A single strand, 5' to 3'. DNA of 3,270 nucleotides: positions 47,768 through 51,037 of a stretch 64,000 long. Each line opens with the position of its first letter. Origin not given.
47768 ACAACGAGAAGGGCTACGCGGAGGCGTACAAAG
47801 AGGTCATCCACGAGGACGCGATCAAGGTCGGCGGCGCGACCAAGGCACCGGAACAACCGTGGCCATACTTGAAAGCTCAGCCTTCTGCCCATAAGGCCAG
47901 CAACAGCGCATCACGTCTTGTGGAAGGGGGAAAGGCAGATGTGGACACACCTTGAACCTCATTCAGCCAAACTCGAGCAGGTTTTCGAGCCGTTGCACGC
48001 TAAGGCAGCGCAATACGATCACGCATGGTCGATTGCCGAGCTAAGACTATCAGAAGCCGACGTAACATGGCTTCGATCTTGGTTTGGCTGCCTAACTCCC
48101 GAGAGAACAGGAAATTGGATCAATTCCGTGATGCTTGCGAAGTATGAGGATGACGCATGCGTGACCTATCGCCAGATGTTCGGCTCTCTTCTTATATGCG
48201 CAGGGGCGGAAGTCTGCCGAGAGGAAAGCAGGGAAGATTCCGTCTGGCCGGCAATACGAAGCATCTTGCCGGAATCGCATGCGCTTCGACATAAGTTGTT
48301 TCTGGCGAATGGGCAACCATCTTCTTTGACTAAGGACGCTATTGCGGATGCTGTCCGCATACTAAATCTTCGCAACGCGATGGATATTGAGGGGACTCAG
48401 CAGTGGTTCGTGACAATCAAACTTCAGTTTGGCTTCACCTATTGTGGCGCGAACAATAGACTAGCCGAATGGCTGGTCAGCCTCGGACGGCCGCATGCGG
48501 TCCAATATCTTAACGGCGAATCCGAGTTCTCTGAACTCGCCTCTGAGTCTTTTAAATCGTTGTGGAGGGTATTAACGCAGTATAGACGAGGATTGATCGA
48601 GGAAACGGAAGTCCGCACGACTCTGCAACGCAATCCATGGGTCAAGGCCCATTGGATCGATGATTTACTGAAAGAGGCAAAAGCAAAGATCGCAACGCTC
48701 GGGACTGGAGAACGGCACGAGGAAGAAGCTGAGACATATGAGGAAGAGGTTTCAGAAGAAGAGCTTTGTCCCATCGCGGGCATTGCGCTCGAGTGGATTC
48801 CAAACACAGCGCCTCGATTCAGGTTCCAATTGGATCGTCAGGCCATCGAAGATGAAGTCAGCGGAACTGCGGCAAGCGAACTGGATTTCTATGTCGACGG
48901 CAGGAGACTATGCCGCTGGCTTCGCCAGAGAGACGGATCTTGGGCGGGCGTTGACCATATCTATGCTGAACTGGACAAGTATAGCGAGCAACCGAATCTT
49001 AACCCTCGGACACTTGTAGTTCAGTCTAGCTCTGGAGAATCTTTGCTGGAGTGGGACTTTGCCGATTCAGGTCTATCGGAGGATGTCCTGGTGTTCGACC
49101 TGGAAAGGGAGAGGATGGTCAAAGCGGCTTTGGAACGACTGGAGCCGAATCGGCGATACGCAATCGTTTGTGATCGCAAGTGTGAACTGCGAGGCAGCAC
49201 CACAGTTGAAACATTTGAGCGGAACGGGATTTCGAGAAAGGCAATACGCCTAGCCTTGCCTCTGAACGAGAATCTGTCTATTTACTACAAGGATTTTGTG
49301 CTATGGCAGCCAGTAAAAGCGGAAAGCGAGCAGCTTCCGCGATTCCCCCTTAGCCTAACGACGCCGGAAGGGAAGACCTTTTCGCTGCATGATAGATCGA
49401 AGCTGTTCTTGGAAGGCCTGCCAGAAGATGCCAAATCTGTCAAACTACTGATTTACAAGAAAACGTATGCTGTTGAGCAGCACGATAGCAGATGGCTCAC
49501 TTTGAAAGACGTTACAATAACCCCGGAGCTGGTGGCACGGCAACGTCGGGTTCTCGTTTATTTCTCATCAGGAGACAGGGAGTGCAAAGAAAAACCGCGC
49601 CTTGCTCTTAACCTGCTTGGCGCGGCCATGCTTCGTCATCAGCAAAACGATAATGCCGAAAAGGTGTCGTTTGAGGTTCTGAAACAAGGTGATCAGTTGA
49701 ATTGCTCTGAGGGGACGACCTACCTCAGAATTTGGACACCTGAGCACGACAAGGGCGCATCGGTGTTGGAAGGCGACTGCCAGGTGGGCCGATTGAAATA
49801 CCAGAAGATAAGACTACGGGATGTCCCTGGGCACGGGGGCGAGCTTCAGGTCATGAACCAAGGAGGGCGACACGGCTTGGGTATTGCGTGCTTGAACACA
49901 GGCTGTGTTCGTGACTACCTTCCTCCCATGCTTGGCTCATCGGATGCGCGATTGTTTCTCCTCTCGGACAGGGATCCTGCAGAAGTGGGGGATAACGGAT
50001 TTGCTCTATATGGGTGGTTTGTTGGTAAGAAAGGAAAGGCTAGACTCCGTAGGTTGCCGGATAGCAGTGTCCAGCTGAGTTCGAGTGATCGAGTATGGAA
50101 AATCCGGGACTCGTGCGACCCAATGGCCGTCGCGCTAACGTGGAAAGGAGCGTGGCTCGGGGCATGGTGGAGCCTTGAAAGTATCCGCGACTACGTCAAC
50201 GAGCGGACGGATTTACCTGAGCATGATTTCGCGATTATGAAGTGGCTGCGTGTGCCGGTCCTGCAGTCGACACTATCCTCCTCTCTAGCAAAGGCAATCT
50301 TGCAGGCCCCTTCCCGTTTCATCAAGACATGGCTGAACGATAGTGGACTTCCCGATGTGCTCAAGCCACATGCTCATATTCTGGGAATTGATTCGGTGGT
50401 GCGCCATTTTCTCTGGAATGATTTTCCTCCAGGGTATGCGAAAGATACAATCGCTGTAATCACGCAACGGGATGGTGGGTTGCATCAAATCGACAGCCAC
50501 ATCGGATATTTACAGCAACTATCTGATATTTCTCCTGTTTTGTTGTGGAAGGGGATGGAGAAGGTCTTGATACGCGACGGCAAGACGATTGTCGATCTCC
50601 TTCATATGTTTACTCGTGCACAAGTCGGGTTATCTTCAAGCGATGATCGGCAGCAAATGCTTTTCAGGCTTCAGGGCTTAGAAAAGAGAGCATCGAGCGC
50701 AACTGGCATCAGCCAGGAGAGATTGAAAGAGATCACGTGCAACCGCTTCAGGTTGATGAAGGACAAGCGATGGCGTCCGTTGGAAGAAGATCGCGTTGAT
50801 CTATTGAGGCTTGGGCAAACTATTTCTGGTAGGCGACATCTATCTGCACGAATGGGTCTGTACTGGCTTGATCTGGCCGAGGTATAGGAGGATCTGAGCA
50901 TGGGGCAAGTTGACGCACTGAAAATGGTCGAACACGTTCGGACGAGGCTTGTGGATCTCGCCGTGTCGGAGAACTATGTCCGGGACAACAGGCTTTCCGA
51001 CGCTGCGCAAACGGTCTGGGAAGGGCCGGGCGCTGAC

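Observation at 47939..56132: Giant unknown protein plus a roughly 1740-aa DEAD-box/zinc-ribbon/DUF1998 helicase: a Druantia type III-like pair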

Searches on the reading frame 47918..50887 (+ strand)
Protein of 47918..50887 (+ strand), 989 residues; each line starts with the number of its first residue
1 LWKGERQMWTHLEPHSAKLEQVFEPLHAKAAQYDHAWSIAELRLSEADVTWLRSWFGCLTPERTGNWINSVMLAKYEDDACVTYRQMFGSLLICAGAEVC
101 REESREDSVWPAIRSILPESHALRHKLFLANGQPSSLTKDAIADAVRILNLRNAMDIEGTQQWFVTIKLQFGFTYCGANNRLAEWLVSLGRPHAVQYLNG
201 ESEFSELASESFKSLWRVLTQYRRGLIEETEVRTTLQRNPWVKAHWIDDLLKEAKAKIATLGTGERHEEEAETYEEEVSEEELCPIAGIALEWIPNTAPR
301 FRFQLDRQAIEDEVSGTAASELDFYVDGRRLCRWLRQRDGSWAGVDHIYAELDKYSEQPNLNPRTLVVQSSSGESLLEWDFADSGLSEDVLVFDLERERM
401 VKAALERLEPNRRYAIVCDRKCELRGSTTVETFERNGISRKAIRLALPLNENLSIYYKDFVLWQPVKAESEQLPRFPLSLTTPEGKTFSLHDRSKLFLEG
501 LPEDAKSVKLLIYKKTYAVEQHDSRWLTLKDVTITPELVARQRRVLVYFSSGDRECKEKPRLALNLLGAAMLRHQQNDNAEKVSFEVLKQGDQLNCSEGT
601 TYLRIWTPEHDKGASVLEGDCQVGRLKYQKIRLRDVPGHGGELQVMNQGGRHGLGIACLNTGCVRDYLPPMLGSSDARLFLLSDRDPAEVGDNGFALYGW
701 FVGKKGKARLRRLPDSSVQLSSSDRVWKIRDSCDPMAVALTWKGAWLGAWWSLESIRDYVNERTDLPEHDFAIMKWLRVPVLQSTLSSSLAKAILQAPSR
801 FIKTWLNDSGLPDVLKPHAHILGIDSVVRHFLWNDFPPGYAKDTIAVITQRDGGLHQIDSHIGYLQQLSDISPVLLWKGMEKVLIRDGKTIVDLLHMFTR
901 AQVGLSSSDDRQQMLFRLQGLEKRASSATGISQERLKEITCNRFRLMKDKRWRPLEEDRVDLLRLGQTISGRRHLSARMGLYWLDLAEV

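Call 5: search_protein_families(library=padloc, proteins=[window:47918-50887:+], max_evalue=0.01)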
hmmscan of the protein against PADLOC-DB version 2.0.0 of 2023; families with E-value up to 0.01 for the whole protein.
window:47918-50887:+ (989 aa): 0 families

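Call 6: search_protein_families(library=pfam, proteins=[window:47918-50887:+], max_evalue=0.01)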
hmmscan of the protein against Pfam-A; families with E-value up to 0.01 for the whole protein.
window:47918-50887:+ (989 aa): 0 families

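Call 7: search_protein_families(library=padloc, proteins=[window:47918-50887:+], max_evalue=10)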
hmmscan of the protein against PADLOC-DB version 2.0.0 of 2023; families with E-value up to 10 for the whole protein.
window:47918-50887:+ (989 aa): 0 families

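Call 10: find_homologous_proteins(query=window:47939-50887:+)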
Query window:47939-50887:+ (982 aa): 94 proteins with E <= 0.001 among 8000 candidates.
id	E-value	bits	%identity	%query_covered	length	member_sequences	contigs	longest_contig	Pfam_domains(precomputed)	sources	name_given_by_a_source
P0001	0.0e+0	2013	90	100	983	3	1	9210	-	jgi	-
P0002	0.0e+0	1907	85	100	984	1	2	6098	-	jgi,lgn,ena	-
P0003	0.0e+0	1617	97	74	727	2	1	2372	-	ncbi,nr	ncbi:hypothetical protein KAX17_18670, partial [Candidatus Bipolaricaulota bacterium]|nr:hypothetica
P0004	0.0e+0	1578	70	100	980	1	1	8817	-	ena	-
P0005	0.0e+0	1494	66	100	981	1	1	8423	-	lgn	-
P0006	0.0e+0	1470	75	86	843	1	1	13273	-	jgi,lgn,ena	-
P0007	0.0e+0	1446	63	100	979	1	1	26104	-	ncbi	-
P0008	0.0e+0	1431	71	89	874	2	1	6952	-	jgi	-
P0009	0.0e+0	1407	62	100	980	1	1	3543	-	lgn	-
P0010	0.0e+0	1406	61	100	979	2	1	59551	-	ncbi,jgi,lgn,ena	-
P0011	0.0e+0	1386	63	100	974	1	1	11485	-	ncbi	-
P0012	0.0e+0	1344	60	100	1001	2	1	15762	-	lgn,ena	-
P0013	0.0e+0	1342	60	100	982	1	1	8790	-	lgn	-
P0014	0.0e+0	1339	61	100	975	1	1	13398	-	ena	-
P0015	0.0e+0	1337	59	100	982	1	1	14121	-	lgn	-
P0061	1.3e-275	936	44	100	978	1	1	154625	-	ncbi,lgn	ncbi:MAG: hypothetical protein AMXMBFR84_20540 [Candidatus Hydrogenedentota bacterium]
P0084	2.5e-176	607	36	99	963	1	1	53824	-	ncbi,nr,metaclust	ncbi:MAG: hypothetical protein A2W03_14415 [Candidatus Aminicenantes bacterium RBG_16_63_16]|nr:MAG:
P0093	1.9e-95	339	28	95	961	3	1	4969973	-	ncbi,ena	-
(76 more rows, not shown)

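Call 11: find_encoding_contigs(protein=P0093, flank=10000, max_places=2)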
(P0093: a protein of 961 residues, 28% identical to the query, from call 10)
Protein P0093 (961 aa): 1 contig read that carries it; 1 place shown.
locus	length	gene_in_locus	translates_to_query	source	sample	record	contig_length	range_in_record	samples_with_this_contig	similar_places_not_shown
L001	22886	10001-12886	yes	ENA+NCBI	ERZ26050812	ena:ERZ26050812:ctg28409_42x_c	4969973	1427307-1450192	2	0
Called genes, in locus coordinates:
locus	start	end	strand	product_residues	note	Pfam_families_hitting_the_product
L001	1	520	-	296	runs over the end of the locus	-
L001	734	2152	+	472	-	PF13393:tRNA-synt_His, PF03129:HGTP_anticodon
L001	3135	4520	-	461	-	PF04471:Mrr_cat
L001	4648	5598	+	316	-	PF05598:DUF772, PF01609:DDE_Tnp_1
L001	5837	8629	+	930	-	PF13620:CarboxypepD_reg, PF07715:Plug, PF00593:TonB_dep_Rec_b-barrel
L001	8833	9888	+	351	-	PF08450:SGL (faint), PF17170:DUF5128, PF01436:NHL (weak)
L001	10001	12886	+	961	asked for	-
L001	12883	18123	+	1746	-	PF00270:DEAD, PF00271:Helicase_C, PF09369:MZB (weak)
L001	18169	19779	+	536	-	-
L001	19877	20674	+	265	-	PF13442:Cytochrome_CBB3, PF00034:Cytochrom_C (weak)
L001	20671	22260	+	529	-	PF01011:PQQ, PF13360:PQQ_2 (weak), PF13570:Beta-prop_ACSF4 (weak), PF13360:PQQ_2, PF01011:PQQ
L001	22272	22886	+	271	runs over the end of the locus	PF00378:ECH_1, PF16113:ECH_2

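Call 12: find_encoding_contigs(protein=P0084, flank=10000, max_places=2)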
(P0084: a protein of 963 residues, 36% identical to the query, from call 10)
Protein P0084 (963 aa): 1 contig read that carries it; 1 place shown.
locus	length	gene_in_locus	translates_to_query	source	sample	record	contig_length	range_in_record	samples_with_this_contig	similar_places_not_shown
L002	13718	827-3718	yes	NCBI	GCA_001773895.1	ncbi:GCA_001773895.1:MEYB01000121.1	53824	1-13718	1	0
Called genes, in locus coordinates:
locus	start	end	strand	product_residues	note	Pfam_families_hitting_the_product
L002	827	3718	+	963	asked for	-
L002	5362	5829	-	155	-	-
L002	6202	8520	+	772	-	PF00271:Helicase_C, PF09369:MZB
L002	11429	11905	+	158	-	-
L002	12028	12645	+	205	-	PF01909:NTP_transf_2, PF18765:Polbeta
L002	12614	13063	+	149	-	-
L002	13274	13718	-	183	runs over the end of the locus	PF01814:Hemerythrin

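Call 13: find_encoding_contigs(protein=P0061, flank=10000, max_places=2)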
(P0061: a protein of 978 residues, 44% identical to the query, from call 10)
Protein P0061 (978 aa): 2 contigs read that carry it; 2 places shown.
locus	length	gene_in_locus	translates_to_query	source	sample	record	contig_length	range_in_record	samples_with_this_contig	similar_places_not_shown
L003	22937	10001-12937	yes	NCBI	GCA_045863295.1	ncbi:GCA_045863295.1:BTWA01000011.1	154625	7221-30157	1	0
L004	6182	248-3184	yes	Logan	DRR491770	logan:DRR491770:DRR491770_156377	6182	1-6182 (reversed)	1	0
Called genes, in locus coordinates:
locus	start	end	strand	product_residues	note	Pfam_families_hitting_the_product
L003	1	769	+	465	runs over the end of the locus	PF04055:Radical_SAM, PF06968:BATS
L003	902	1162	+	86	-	-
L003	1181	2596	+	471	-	PF00206:Lyase_1, PF10415:FumaraseC_C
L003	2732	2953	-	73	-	-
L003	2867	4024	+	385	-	PF18128:HydF_dimer, PF18133:HydF_tetramer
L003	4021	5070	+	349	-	PF04055:Radical_SAM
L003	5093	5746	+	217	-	PF06971:Put_DNA-bind_N (weak), PF02629:CoA_binding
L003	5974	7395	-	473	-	-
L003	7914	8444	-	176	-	PF00588:SpoU_methylase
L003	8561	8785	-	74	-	-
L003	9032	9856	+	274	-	PF00378:ECH_1, PF16113:ECH_2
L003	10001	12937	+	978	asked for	-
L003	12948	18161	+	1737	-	PF00270:DEAD, PF27116:YjiV_N (weak), PF00271:Helicase_C, PF09369:MZB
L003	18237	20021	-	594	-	PF13559:DUF4129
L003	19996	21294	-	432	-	PF01882:DUF58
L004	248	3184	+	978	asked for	-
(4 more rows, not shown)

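Call 14: find_encoding_contigs(protein=P0001, flank=10000, max_places=2)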
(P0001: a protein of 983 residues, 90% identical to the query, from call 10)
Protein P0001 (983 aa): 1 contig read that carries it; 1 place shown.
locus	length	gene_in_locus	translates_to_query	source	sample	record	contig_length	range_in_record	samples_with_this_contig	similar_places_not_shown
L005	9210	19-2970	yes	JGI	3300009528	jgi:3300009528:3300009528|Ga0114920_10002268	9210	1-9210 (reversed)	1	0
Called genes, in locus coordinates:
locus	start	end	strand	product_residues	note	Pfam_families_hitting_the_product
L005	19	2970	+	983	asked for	-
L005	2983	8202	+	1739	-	PF00270:DEAD, PF27116:YjiV_N, PF00271:Helicase_C, PF09369:MZB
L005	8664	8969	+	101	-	PF14018:DUF4234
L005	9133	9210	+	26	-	?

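Call 15: find_encoding_contigs(protein=P0004, flank=10000, max_places=2)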
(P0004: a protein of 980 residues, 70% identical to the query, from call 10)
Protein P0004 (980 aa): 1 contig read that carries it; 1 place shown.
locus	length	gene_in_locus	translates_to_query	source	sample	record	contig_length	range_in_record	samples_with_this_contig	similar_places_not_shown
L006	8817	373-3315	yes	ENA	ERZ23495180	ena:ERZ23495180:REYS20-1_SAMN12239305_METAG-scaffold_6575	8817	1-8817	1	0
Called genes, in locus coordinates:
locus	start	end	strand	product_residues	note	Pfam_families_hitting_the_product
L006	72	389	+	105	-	-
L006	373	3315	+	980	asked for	-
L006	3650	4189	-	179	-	-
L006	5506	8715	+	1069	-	PF00271:Helicase_C, PF09369:MZB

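Call 52: search_protein_representatives(alignment_id=A1)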
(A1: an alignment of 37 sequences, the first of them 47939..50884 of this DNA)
Query: 37 sequences, 983 profile positions. Proteins with E-value up to 0.001 (for the whole library): 820; up to 1e-10: 699; up to 1e-30: 466. The best 150 are listed.
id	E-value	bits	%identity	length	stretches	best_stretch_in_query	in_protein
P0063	0.0e+00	1321.0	-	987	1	1-978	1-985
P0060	0.0e+00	1287.7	-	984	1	1-981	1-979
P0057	0.0e+00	1237.4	-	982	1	1-978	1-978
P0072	0.0e+00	1231.2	-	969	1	1-979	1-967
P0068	0.0e+00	1230.0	-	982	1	10-978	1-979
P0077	0.0e+00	1225.3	-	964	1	1-982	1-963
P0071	0.0e+00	1209.7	-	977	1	3-977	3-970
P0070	0.0e+00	1196.2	-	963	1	4-978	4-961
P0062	0.0e+00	1182.1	-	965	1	1-976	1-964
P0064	0.0e+00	1163.2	-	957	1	1-976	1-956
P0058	0.0e+00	1136.5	-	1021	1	1-977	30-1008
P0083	0.0e+00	1104.9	-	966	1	1-979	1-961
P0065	0.0e+00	1102.8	-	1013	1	1-977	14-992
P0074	0.0e+00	1097.4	-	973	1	1-979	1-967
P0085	0.0e+00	1085.7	-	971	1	1-981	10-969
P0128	1.3e-129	450.3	-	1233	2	27-971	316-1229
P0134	5.0e-115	402.0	-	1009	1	8-975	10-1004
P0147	1.4e-99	350.9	-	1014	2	20-295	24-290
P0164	1.9e-92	327.3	-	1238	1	18-842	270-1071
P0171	1.1e-90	321.4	-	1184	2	11-930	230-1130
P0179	4.9e-88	312.7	-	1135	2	10-973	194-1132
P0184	1.6e-87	311.0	-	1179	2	10-298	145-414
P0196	6.7e-83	295.7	-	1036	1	27-861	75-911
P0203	2.4e-81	290.6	-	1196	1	16-979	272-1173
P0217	1.5e-78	281.3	-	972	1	22-974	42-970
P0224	1.2e-76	275.0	-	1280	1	11-937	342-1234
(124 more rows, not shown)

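Call 54: predict_structure(alignment_id=A1)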
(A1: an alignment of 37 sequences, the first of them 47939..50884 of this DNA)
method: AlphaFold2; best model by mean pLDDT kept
length: 982 residues; sequences in the alignment: 37
mean_pLDDT: 86.3   pTM: 0.85
mean pLDDT of the five models: 86.3, 85.1, 84.7, 82.9, 82.1
residues with pLDDT >= 90: 510; 70-90: 391; 50-70: 50; < 50: 31
segments of 3 or more residues with pLDDT < 50: 252-274, 570-572, 845-848
pLDDT, mean of each block of 10 residues (from residue 1): 89 91 87 93 93 79 68 77 95 88 89 84 84 89 90 91 93 84 81 86 94 89 94 93 87 37 31 63 92 94 80 87 90 89 88 88 79 82 90 81 91 89 89 91 86 78 65 90 94 90 92 90 94 87 86 90 77 67 89 81 80 89 86 93 86 92 78 89 91 89 93 92 86 92 96 92 96 95 96 92 89 88 96 91 57 77 95 88 85 83 84 91 92 95 94 94 94 92 65
secondary structure, 60 per line:
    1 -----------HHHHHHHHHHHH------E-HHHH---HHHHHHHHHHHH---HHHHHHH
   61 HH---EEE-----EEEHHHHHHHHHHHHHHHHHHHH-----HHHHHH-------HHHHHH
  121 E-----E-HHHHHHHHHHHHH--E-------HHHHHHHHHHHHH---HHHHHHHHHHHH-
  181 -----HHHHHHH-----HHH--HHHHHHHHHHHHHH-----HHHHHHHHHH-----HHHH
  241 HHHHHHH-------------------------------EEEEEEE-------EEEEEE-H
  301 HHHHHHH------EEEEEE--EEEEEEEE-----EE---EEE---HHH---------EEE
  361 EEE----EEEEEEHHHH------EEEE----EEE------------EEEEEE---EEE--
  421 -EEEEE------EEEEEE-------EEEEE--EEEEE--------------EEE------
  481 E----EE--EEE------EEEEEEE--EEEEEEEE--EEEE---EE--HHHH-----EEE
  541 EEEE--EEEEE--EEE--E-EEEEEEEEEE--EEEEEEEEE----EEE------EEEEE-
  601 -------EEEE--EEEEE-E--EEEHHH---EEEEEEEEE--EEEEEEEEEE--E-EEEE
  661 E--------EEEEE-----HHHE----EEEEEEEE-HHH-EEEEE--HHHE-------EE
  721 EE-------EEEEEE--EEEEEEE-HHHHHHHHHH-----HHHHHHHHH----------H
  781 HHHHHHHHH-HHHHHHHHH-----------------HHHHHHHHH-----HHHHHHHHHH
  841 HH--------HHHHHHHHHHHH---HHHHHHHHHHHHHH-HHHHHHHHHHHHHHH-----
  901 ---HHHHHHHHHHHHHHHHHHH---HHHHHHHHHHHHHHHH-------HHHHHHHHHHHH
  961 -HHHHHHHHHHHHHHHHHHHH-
elements in order (helices of 4 or more, strands of 3 or more residues): H12-23 H32-35 H39-50 H54-62 E66-68 E74-76 H77-96 H102-107 H115-120 H129-141 H152-164 H168-179 H186-192 H203-216 H222-231 H237-247 E279-285 E293-298 H300-307 E314-319 E322-329 E340-342 E358-363 E368-373 H374-377 E384-387 E392-394 E407-412 E416-418 E422-426 E433-438 E446-450 E453-457 E472-474 E490-492 E499-505 E508-515 E518-521 H529-532 E538-544 E547-551 E554-556 E561-570 E573-581 E586-588 E595-599 E608-611 E614-618 E623-625 E632-640 E643-652 E657-661 E670-674 E688-695 E701-705 E719-722 E730-735 E738-744 H746-755 H761-769 H780-789 H791-799 H817-825 H831-842 H851-862 H866-879 H881-895 H904-922 H926-941 H949-960 H962-981

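Call 57: search_protein_families(library=padloc, proteins=[P0134, P0147, P0164, P0171, P0179, P0196, P0203, P0217], max_evalue=0.01)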
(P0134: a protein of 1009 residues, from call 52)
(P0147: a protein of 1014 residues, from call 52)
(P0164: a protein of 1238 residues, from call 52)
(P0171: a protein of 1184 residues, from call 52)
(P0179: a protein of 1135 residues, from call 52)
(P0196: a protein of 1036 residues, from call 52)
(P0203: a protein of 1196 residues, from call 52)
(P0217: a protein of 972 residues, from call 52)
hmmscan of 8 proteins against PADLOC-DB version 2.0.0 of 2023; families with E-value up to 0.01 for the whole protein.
P0134 (1009 aa): 0 families

P0147 (1014 aa): 0 families

P0164 (1238 aa): 0 families

P0171 (1184 aa): 0 families

P0179 (1135 aa): 0 families

P0196 (1036 aa): 0 families

P0203 (1196 aa): 0 families

P0217 (972 aa): 0 families

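Call 58: fold_search(model_id=the predicted structure, library=pdb)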
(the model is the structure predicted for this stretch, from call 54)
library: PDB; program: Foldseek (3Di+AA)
matches with E <= 10: 1503; with E <= 0.001: 18
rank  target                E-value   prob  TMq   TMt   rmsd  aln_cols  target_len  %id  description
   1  3b43                  7.8e-06  0.99  0.09  0.14  42.8       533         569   10  I-band fragment I65-I70 from titin (released 2008-01-22)
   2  9u61_E                9.4e-06  0.82  0.08  0.07  34.6      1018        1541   11  CP/MBL pathways C3 convertase C4b2a and C3 complex (released 2026-01-14)
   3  4y61_A                3.0e-05  0.99  0.09  0.18  27.4       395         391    8  Crystal structure of the complex between Slitrk2 LRR1 and PTP delta Ig1-Fn1 (released 2015-06-03)
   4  4yfg_A                5.1e-05  0.93  0.08  0.14  29.8       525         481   10  Crystal structure of PTP delta meA3/meB minus variant Ig1-Fn1 (released 2015-05-06)
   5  4yh7_A                9.2e-05  0.80  0.08  0.11  50.8       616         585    9  Crystal structure of PTPdelta ectodomain in complex with IL1RAPL1 (released 2015-05-06)
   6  9eq4_H                1.8e-04  0.90  0.10  0.14  21.7       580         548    9  Structure of IgE HMM5 bound to FceRIa cryo-EM class 5 (released 2024-04-03)
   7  5xwt_A                2.6e-04  0.91  0.09  0.18  28.5       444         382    7  Crystal structure of PTPdelta Ig1-Fn1 in complex with SALM5 LRR-Ig (released 2018-06-06)
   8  7ol4_D                2.6e-04  0.85  0.10  0.14  27.4       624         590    7  Mouse contactin-1 neurofascin-155 immunoglobulin domains adhesion complex (released 2022-12-14)
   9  8k7s_F                2.7e-04  0.96  0.07  0.17  16.7       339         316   11  Human Fc epsilon RI in complex with mIgE Fc (TMD disordered) (released 2024-12-04)
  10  4oi9_A                4.6e-04  0.80  0.08  0.16  42.6       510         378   10  Crystal Structure of ICAM-5 D1-D4 ectodomain fragment, Space Group P21 (released 2014-07-16)
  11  8y81_F                5.5e-04  0.87  0.07  0.16  22.4       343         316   11  Structure of the ige-fc bound to its high affinity receptor fc(epsilon)ri (released 2024-07-10)
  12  8dfq_B                7.2e-04  0.60  0.07  0.13  41.1       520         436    8  Ectodomain of full-length KIT(T417I,delta418-419)-SCF dimers (released 2023-03-29)
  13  8y81_E                8.2e-04  0.90  0.08  0.17  17.1       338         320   11  Structure of the ige-fc bound to its high affinity receptor fc(epsilon)ri (released 2024-07-10)
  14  5jpm_A                8.2e-04  0.51  0.08  0.11  22.5       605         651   10  Structure of the complex of human complement C4 with MASP-2 rebuilt using iMDFF (released 2016-08-10)
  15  2yn5_B                9.0e-04  0.92  0.07  0.18  24.6       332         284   10  Structural insight into the giant calcium-binding adhesin SiiE: implications for the adhesion of Salmonella enterica t (released 2013-04-03)
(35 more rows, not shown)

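Call 62: search_protein_families(library=ncbifam, proteins=[window:47939-50884:+], max_evalue=0.01)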
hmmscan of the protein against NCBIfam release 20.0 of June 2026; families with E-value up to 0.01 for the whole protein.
window:47939-50884:+ (982 aa): 0 families
